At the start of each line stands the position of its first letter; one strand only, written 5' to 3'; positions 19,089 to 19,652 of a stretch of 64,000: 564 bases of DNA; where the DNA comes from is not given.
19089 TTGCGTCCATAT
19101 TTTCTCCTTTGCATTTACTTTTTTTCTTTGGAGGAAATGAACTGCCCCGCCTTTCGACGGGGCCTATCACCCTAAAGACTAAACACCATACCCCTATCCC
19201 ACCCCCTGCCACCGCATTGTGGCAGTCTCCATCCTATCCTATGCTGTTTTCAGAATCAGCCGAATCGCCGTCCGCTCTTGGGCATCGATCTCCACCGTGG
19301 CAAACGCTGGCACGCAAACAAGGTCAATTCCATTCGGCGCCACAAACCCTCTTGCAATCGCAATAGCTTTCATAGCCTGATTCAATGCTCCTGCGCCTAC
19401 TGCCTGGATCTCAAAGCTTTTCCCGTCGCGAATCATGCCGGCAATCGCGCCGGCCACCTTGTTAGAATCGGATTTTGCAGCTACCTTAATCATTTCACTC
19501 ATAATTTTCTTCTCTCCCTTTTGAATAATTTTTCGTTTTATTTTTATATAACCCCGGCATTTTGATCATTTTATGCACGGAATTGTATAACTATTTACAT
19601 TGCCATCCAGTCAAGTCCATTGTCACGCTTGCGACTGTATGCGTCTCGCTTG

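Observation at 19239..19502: Phage-encoded SpoVS homologue embedded in the packaging module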

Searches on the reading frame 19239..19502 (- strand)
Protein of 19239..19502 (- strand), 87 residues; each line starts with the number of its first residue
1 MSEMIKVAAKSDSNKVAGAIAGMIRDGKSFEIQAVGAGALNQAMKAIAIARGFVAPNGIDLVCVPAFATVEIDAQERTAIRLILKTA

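Call 3: search_protein_families(library=pfam, proteins=[window:19239-19502:-], max_evalue=0.01)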
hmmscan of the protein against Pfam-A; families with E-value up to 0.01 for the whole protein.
window:19239-19502:- (87 aa): 1 family
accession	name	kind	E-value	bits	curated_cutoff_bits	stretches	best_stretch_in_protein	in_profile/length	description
PF04232.17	SpoVS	-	2.3e-35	120.7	24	1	3-84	1-82/83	Stage V sporulation protein S (SpoVS)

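Call 4: search_protein_families(library=phrogs, proteins=[window:19239-19502:-], max_evalue=0.01)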
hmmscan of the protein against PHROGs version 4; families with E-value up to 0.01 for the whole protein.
window:19239-19502:- (87 aa): 1 family
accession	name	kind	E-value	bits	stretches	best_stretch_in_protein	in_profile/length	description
phrog_35646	-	moron, auxiliary metabolic gene and host takeover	2.8e-26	92.4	1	4-84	10-90/93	sporulation protein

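Call 8: search_dna_similar(query=window:19239-19502:-, collection=phages, mode=protein, max_rows=60, max_evalue=0.001)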
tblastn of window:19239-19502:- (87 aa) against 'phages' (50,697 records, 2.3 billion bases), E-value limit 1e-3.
Records with a match: 16; places in all: 16; records where one place covers at least 80% of the query: 15.
Best place of each record, by identity: 60-80% 1; <60% 15.
By first word of the organism name: Streptomyces 6; Bacteriophage 3; Bacillus 3; Lysinibacillus 2; Stenotrophomonas 1; Bacteroides 1.
By host as written in the record: - 3; Lysinibacillus fusiformis 2; Streptomyces sp. 5a 2; Streptomyces lividans JI 1326 2; Bacillus cereus 2; Stenotrophomonas maltophilia 1; Streptomyces mirabilis NRRL B-2400 1; Streptomyces turgidiscabies 1; and 2 more.
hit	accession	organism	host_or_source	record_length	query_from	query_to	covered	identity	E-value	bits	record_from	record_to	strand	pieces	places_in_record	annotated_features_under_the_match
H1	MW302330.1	Stenotrophomonas phage TS-12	Stenotrophomonas maltophilia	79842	1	84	97%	65.5%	6e-28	110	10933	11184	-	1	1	stage V sporulating protein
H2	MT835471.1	Bacteriophage sp.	human fecal samples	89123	3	85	95%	59.0%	4e-25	102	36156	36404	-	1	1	record has no annotation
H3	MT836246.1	Bacteriophage sp.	human fecal samples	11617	3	83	93%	59.3%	3e-23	97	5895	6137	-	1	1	record has no annotation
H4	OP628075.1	Lysinibacillus phage vB_LfM_LysYB1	Lysinibacillus fusiformis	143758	4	85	94%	56.1%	1e-23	98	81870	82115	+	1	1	stage V sporulation protein S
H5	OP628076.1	Lysinibacillus phage vB_LfM_LysYB2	Lysinibacillus fusiformis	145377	4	85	94%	56.1%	1e-23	98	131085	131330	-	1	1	stage V sporulation protein S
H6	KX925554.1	Streptomyces phage BRock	Streptomyces sp. 5a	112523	4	82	91%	46.8%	5e-15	73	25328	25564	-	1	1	hypothetical protein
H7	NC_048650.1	Streptomyces phage BRock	Streptomyces sp. 5a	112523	4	82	91%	46.8%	5e-15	73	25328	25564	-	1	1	sporulation protein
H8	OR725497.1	Streptomyces phage LuckySocke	Streptomyces lividans JI 1326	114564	4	82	91%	45.6%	4e-14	71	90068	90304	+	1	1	174: hypothetical protein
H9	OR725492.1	Streptomyces phage Alone3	Streptomyces lividans JI 1326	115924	4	82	91%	45.6%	4e-14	71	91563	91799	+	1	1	176: hypothetical protein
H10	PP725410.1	Streptomyces phage GiJojo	Streptomyces mirabilis NRRL B-2400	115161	4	82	91%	44.3%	7e-13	67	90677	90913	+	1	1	164: hypothetical protein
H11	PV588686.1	Streptomyces phage pSt2308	Streptomyces turgidiscabies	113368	4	82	91%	44.3%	9e-13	67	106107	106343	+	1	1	hypothetical protein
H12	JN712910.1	Bacillus phage BCD7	Bacillus cereus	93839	3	84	94%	41.5%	4e-14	71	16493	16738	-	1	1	putative stage V sporulation protein S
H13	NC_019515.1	Bacillus phage BCD7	Bacillus cereus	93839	3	84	94%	41.5%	4e-14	71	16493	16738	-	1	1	sporulation protein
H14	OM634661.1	Bacillus phage vB_BauM_KLEB27-3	Bacillus australimaris sKR4M-27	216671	1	85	98%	39.5%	7e-16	76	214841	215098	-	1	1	stage V sporulation protein S | hypothetical protein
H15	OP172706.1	Bacteroides phage BS162P1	Bacteroides salyersiae BSC162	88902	3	80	90%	33.8%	2e-7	52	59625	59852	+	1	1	hypothetical protein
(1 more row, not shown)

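Call 10: find_homologous_proteins(query=window:19239-19502:-, max_evalue=0.00001)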
Query window:19239-19502:- (87 aa): 7994 proteins with E <= 0.00001 among 8000 candidates; the best 120 are listed.
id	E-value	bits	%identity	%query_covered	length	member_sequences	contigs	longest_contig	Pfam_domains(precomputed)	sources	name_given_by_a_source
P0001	1.3e-45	170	100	100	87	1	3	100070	PF04232.18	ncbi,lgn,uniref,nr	ncbi:stage V sporulation protein S [Acetonema longum]|uniref:Stage V sporulation protein S n=1 Tax=A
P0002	2.1e-30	122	70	97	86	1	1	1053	PF04232.18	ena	-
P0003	4.3e-30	121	71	95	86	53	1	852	PF04232.18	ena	-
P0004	4.5e-30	121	71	95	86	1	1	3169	PF04232.18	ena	-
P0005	4.8e-30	120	69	97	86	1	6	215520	PF04232.18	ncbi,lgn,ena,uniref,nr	ncbi:stage V sporulation protein S [Hathewaya massiliensis]|uniref:stage V sporulation protein S n=1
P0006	5.4e-30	120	65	97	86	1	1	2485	PF04232.18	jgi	-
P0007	5.7e-30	120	67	95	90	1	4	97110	PF04232.18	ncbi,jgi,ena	-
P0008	5.8e-30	120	68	97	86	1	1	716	PF04232.18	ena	-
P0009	6.1e-30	120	70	95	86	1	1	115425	PF04232.18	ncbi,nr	ncbi:stage V sporulation protein S [Clostridiales bacterium oral taxon 876 str. F0540]|nr:stage V sp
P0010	6.6e-30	120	68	94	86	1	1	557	PF04232.18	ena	-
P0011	6.7e-30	120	68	97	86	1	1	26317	PF04232.18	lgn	-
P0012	7.0e-30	120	65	97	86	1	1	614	PF04232.18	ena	-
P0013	7.1e-30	120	67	97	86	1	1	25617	PF04232.18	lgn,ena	-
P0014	7.4e-30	120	69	95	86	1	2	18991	PF04232.18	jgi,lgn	jgi:stage V sporulation protein S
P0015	7.4e-30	120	67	97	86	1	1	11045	PF04232.18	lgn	-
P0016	7.5e-30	120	65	97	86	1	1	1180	PF04232.18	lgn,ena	-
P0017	8.0e-30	120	65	97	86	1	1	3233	PF04232.18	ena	-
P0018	9.2e-30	120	68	97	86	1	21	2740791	PF04232.18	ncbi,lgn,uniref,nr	ncbi:stage V sporulation protein S [Hathewaya histolytica]|uniref:Stage V sporulation protein SpoVS 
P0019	1.0e-29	119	67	97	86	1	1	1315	PF04232.18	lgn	-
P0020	1.1e-29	119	71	95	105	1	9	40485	PF04232.18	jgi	jgi:stage V sporulation protein S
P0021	1.1e-29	119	71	95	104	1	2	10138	PF04232.18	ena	-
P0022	1.1e-29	119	68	97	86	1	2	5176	PF04232.18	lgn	-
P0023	1.2e-29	119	70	95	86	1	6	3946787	PF04232.18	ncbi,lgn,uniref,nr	ncbi:stage V sporulation protein S [Alkalicoccobacillus gibsonii]|uniref:Stage V sporulation protein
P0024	1.2e-29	119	67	97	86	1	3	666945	PF04232.18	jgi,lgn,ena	-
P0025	1.2e-29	119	68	97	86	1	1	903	PF04232.18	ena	-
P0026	1.3e-29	119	67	97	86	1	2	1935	PF04232.18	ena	-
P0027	1.3e-29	119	67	98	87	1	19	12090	PF04232.18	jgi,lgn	jgi:stage V sporulation protein S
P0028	1.3e-29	119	68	97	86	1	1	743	PF04232.18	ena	-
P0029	1.3e-29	119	67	97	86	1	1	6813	PF04232.18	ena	-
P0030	1.3e-29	119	67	95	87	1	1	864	PF04232.18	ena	-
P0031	1.3e-29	119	71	95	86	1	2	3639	PF04232.18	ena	-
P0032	1.3e-29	119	69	95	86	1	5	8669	PF04232.18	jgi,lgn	jgi:stage V sporulation protein S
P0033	1.5e-29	119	71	95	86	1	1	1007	PF04232.18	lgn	-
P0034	1.5e-29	119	67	97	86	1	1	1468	PF04232.18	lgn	-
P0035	1.5e-29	119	70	95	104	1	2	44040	PF04232.18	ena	-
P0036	1.6e-29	119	67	95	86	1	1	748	PF04232.18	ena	-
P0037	1.7e-29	119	70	95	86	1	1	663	PF04232.18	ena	-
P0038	1.7e-29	119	67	97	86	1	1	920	PF04232.18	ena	-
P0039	1.8e-29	119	65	95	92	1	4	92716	PF04232.18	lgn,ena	-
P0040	1.8e-29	119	65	95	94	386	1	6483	PF04232.18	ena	-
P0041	1.8e-29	119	65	97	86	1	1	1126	PF04232.18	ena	-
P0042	1.8e-29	119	65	97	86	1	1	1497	PF04232.18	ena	-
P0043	1.9e-29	119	-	-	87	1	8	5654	PF04232.18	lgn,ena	-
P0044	1.9e-29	118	65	95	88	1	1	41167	PF04232.18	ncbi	-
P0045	2.0e-29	118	66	95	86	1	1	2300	PF04232.18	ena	-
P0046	2.0e-29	118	69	95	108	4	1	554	PF04232.18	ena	-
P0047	2.1e-29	118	66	95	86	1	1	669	PF04232.18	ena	-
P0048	2.2e-29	118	67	97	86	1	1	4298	PF04232.18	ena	-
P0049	2.2e-29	118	67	94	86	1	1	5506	PF04232.18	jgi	jgi:stage V sporulation protein S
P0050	2.2e-29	118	68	97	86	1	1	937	PF04232.18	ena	-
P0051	2.2e-29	118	70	95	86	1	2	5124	PF04232.18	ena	-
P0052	2.2e-29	118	67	95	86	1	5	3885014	PF04232.18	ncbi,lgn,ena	ncbi:stage V sporulation protein S [Alkalihalobacillus sp. NPDC078783]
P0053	2.3e-29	118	67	94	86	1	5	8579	PF04232.18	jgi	jgi:stage V sporulation protein S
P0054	2.3e-29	118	71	95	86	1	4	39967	PF04232.18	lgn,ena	-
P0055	2.4e-29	118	66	95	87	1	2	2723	PF04232.18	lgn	-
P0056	2.4e-29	118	66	95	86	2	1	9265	PF04232.18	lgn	-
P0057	2.5e-29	118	67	97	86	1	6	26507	PF04232.18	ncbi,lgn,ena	-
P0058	2.5e-29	118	67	97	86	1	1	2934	PF04232.18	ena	-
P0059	2.5e-29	118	67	95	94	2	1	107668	PF04232.18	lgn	-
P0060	2.5e-29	118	67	97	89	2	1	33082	PF04232.18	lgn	-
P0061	2.6e-29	118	68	97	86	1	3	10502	PF04232.18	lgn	-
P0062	2.6e-29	118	71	95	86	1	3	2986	PF04232.18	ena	-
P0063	2.6e-29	118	66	98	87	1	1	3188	PF04232.18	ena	-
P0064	2.6e-29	118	68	94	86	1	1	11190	PF04232.18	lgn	-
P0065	2.7e-29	118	70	95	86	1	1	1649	PF04232.18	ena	-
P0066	2.7e-29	118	67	97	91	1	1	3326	PF04232.18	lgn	-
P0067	2.7e-29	118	71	95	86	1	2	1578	PF04232.18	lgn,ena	-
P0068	2.8e-29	118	67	97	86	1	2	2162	PF04232.18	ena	-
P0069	2.9e-29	118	69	95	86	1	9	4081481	PF04232.18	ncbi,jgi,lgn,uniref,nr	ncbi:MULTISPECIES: stage V sporulation protein S [Alkalihalophilus]|jgi:stage V sporulation protein 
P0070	2.9e-29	118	69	95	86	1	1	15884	PF04232.18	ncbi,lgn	-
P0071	2.9e-29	118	67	97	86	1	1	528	PF04232.18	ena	-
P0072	2.9e-29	118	71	92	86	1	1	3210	PF04232.18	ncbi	-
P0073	3.0e-29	118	67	99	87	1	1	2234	PF04232.18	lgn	-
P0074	3.0e-29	118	69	99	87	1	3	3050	PF04232.18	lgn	-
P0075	3.0e-29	118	67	97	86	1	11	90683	PF04232.18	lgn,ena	-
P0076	3.0e-29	118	67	97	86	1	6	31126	PF04232.18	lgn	-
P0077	3.0e-29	118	68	97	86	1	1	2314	PF04232.18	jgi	-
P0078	3.0e-29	118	66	95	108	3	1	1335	PF04232.18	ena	-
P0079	3.0e-29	118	67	97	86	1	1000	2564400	PF04232.18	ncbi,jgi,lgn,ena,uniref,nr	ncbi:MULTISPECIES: stage V sporulation protein S [Megamonas]|jgi:stage V sporulation protein S|unire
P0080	3.1e-29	118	65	98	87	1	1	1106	PF04232.18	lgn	-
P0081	3.1e-29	118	68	97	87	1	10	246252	PF04232.18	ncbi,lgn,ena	ncbi:MAG: stage V sporulation protein S [Bacillota bacterium]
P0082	3.2e-29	118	67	97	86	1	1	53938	PF04232.18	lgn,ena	-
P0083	3.2e-29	118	68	97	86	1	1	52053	PF04232.18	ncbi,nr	ncbi:MAG: stage V sporulation protein S [Lutispora sp.]|nr:stage V sporulation protein S [Lutispora 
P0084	3.3e-29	118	69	95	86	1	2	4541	PF04232.18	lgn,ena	-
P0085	3.4e-29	118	66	95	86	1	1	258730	PF04232.18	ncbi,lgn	-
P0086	3.4e-29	118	66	95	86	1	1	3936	PF04232.18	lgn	-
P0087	3.4e-29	118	69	92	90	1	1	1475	PF04232.18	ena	-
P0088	3.5e-29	118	67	95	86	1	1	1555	PF04232.18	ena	-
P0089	3.7e-29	118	66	98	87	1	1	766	PF04232.18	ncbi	-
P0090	3.7e-29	118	71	95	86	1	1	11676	PF04232.18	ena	-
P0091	3.9e-29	118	67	97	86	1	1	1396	PF04232.18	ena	-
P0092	3.9e-29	118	67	95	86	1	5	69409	PF04232.18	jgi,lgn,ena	-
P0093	4.0e-29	118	67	97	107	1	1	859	PF04232.18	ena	-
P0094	4.0e-29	118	67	97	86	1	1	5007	PF04232.18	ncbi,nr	ncbi:MAG: stage V sporulation protein S [Sporomusaceae bacterium]|nr:stage V sporulation protein S [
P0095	4.0e-29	117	69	95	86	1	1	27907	PF04232.18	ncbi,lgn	ncbi:MAG: stage V sporulation protein S [Bacillota bacterium]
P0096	4.0e-29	117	67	97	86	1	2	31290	PF04232.18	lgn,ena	-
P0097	4.1e-29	117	67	97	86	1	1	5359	PF04232.18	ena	-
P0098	4.1e-29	117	70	97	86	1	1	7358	PF04232.18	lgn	-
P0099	4.1e-29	117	70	95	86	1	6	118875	PF04232.18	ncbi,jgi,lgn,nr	ncbi:MAG: stage sporulation protein [Clostridiales bacterium]|jgi:stage V sporulation protein S|nr:s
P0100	4.2e-29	117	65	97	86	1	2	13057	PF04232.18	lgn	-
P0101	4.2e-29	117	67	95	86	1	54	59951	PF04232.18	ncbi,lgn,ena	-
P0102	4.2e-29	117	65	97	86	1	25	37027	PF04232.18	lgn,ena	-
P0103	4.2e-29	117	65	97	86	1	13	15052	PF04232.18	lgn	-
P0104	4.2e-29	117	65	95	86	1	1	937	PF04232.18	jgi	jgi:stage V sporulation protein S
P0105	4.3e-29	117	67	94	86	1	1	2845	PF04232.18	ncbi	-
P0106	4.3e-29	117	65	97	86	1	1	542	PF04232.18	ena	-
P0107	4.3e-29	117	70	95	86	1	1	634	PF04232.18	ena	-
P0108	4.4e-29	117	65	95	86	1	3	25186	PF04232.18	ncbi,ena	-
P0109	4.4e-29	117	68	94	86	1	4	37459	PF04232.18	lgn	-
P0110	4.4e-29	117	67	98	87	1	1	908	PF04232.18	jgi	jgi:stage V sporulation protein S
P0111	4.5e-29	117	67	94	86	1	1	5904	PF04232.18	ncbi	-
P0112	4.6e-29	117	67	97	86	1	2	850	PF04232.18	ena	-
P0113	4.6e-29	117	71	97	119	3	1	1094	PF04232.18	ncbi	-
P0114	4.7e-29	117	69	95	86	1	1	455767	PF04232.18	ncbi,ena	-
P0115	4.8e-29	117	69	95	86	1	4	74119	PF04232.18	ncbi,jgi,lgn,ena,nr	ncbi:stage V sporulation protein S [Thermovorax subterraneus]|jgi:stage V sporulation protein S|nr:s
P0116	4.8e-29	117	69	95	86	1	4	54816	PF04232.18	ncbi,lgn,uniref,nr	ncbi:Stage V sporulation protein S [Fervidicola ferrireducens]|uniref:Stage V sporulation protein S 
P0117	4.8e-29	117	67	97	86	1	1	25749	PF04232.18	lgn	-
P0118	4.8e-29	117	67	97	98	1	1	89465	PF04232.18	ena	-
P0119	4.9e-29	117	67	97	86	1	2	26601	PF04232.18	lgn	-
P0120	5.0e-29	117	64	95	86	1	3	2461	PF04232.18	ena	-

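Call 11: find_encoding_contigs(protein=P0001, flank=10000, max_places=6)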
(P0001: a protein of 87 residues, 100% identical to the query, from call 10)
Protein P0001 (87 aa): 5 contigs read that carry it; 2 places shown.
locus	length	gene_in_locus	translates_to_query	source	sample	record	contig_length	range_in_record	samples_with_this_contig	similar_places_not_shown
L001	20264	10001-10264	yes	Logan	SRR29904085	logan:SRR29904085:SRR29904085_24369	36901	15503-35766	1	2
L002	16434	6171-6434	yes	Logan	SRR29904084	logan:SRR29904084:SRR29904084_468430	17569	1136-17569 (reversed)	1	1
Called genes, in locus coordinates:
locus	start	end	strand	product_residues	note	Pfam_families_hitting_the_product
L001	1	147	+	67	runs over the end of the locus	-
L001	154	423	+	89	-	-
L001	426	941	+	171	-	PF01591:6PF2K (faint), PF08433:KTI12, PF13671:AAA_33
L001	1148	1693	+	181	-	-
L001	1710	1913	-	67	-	PF13443:HTH_26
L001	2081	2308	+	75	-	-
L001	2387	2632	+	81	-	-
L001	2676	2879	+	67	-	-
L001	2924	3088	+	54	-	-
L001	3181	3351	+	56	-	-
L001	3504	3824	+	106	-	-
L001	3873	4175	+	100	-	-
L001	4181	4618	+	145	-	PF21983:NikA-like (weak)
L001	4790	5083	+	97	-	-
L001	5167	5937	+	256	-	-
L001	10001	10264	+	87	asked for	PF04232:SpoVS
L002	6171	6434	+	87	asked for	PF04232:SpoVS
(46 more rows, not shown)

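Call 14: find_related_loci(query=window:19239-19502:-, collection=viral_contigs, flank=8000)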
Query window:19239-19502:- (87 aa) in viral_contigs; peptide patterns used: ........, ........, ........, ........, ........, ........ (x = any residue, [..] = any of these).
29 stretches matched a pattern; 11 encode a relative of the query (tblastn E <= 1e-3); 11 distinct loci.
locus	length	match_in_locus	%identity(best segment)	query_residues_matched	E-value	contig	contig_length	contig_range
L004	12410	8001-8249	51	4-86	1e-22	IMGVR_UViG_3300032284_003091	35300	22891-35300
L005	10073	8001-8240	49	3-82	2e-21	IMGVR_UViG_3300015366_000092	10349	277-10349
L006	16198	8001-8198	58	5-70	4e-21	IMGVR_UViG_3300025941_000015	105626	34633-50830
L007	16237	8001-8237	47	4-82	4e-19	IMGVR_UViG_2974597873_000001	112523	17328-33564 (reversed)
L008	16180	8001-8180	58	24-82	6e-16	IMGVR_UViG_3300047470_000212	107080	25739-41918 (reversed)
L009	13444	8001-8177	54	24-82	7e-16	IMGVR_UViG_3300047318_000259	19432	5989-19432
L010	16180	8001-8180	58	24-82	8e-16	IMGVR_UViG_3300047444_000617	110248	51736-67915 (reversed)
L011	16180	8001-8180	57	24-82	2e-15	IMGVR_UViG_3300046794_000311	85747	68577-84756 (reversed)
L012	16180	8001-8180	57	24-82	2e-15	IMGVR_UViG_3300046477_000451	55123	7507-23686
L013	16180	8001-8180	57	24-82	2e-15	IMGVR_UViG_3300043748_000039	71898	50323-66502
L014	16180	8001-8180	57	24-82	2e-15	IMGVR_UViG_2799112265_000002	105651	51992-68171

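Call 31: get_annotated_region(hit=H1, flank=6000)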
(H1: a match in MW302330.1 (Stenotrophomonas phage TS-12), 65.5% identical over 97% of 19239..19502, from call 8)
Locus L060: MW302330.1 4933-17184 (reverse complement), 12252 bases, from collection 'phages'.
description: Stenotrophomonas phage TS-12, complete genome.
organism: Stenotrophomonas phage TS-12 (NCBI taxid 2796496)
taxonomy: Viruses; Duplodnaviria; Heunggongvirae; Uroviricota; Caudoviricetes
host: Stenotrophomonas maltophilia; source: -; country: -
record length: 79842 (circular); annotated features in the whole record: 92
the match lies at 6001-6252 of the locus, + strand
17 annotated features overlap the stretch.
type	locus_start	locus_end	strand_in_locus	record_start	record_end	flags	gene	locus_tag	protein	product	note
CDS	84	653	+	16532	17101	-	-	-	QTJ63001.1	hypothetical protein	-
CDS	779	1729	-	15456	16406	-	-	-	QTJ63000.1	hypothetical protein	-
CDS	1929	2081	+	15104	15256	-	-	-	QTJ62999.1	hypothetical protein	-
CDS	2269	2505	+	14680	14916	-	-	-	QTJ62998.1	hypothetical protein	-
CDS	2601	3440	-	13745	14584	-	-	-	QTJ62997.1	hypothetical protein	-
CDS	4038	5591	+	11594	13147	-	-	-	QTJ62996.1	hypothetical protein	-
CDS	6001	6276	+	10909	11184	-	-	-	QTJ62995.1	stage V sporulating protein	-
CDS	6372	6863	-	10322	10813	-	-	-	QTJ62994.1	hypothetical protein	-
CDS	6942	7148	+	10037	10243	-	-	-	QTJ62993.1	hypothetical protein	-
CDS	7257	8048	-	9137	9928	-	-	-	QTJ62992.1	hypothetical protein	-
CDS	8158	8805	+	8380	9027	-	-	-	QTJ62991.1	metal dependent phosphohydrolase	-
CDS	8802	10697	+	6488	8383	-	-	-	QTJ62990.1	ABC transporter ATP-binding protein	-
CDS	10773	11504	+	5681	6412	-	-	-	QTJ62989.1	hypothetical protein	-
CDS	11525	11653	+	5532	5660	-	-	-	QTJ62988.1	hypothetical protein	-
CDS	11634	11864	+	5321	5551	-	-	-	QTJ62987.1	hypothetical protein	-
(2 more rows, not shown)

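Call 32: get_annotated_region(hit=H12, flank=6000)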
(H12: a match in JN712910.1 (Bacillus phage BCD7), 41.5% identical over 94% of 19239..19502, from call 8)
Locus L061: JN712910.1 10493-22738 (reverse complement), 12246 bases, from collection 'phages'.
description: Bacillus phage BCD7, complete genome.
organism: Bacillus phage BCD7 (NCBI taxid 1136534)
taxonomy: Viruses; Duplodnaviria; Heunggongvirae; Uroviricota; Caudoviricetes; Becedseptimavirus; Becedseptimavirus BCD7
host: Bacillus cereus; source: -; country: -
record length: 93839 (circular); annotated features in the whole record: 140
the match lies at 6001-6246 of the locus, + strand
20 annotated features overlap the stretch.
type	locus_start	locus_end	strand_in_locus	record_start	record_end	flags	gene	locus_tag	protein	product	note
CDS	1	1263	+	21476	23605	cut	-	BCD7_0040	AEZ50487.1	ribonucleotide-diphosphate reductase subunit alpha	-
CDS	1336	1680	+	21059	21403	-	-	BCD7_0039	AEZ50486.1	hypothetical protein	-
CDS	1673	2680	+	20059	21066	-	-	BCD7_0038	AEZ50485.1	ribonucleotide-diphosphate reductase subunit beta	-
CDS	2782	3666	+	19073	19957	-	-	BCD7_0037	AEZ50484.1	hypothetical protein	-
CDS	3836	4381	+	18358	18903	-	-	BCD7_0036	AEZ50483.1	hypothetical protein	-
CDS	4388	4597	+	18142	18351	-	-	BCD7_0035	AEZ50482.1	hypothetical protein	-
CDS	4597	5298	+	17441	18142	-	-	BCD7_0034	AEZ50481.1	hypothetical protein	-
CDS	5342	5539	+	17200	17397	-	-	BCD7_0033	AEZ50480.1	hypothetical protein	-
CDS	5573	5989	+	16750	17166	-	-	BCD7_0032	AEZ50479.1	putative signal peptidase I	-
CDS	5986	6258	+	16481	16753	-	-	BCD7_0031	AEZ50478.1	putative stage V sporulation protein S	-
CDS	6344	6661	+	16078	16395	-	-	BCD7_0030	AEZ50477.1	hypothetical protein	-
CDS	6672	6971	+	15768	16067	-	-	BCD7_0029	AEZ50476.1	hypothetical protein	-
CDS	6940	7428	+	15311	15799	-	-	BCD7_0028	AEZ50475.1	6-pyruvoyl tetrahydrobiopterin synthase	-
CDS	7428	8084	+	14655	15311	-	-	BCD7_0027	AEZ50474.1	putative radical activating enzyme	-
CDS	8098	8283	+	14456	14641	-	-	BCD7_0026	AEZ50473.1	hypothetical protein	-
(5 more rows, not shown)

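Call 33: get_annotated_region(hit=H4, flank=6000)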
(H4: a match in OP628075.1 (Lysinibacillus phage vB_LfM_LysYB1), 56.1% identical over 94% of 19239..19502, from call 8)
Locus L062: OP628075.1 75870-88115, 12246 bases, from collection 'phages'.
description: Lysinibacillus phage vB_LfM_LysYB1, complete genome.
organism: Lysinibacillus phage vB_LfM_LysYB1 (NCBI taxid 2995278)
taxonomy: Viruses; Duplodnaviria; Heunggongvirae; Uroviricota; Caudoviricetes; Herelleviridae; Spounavirinae
host: Lysinibacillus fusiformis; source: -; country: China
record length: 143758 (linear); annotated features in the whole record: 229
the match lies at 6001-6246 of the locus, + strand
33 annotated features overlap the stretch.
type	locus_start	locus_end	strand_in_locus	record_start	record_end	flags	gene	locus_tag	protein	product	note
CDS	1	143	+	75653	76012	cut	-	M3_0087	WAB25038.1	hypothetical protein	-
CDS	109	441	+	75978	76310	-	-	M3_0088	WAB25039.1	hypothetical protein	-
CDS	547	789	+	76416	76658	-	-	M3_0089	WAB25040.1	hypothetical protein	-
CDS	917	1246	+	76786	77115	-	-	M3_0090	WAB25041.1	hypothetical protein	-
CDS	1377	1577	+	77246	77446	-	-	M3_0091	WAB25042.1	hypothetical protein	-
CDS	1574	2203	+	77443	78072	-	-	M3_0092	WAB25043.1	phosphoesterase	-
CDS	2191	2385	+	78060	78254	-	-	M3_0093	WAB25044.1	hypothetical protein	-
CDS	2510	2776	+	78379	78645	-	-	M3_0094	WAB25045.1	hypothetical protein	-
CDS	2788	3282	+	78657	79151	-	-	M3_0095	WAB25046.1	hypothetical protein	-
CDS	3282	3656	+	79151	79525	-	-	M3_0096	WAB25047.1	hypothetical protein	-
CDS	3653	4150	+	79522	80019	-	-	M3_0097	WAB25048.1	hypothetical protein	-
CDS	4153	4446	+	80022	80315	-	-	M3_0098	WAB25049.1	hypothetical protein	-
CDS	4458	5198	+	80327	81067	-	-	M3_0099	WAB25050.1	putative nucleotidyltransferase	-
CDS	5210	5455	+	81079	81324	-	-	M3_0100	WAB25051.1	hypothetical protein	-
CDS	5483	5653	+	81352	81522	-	-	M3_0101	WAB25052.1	hypothetical protein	-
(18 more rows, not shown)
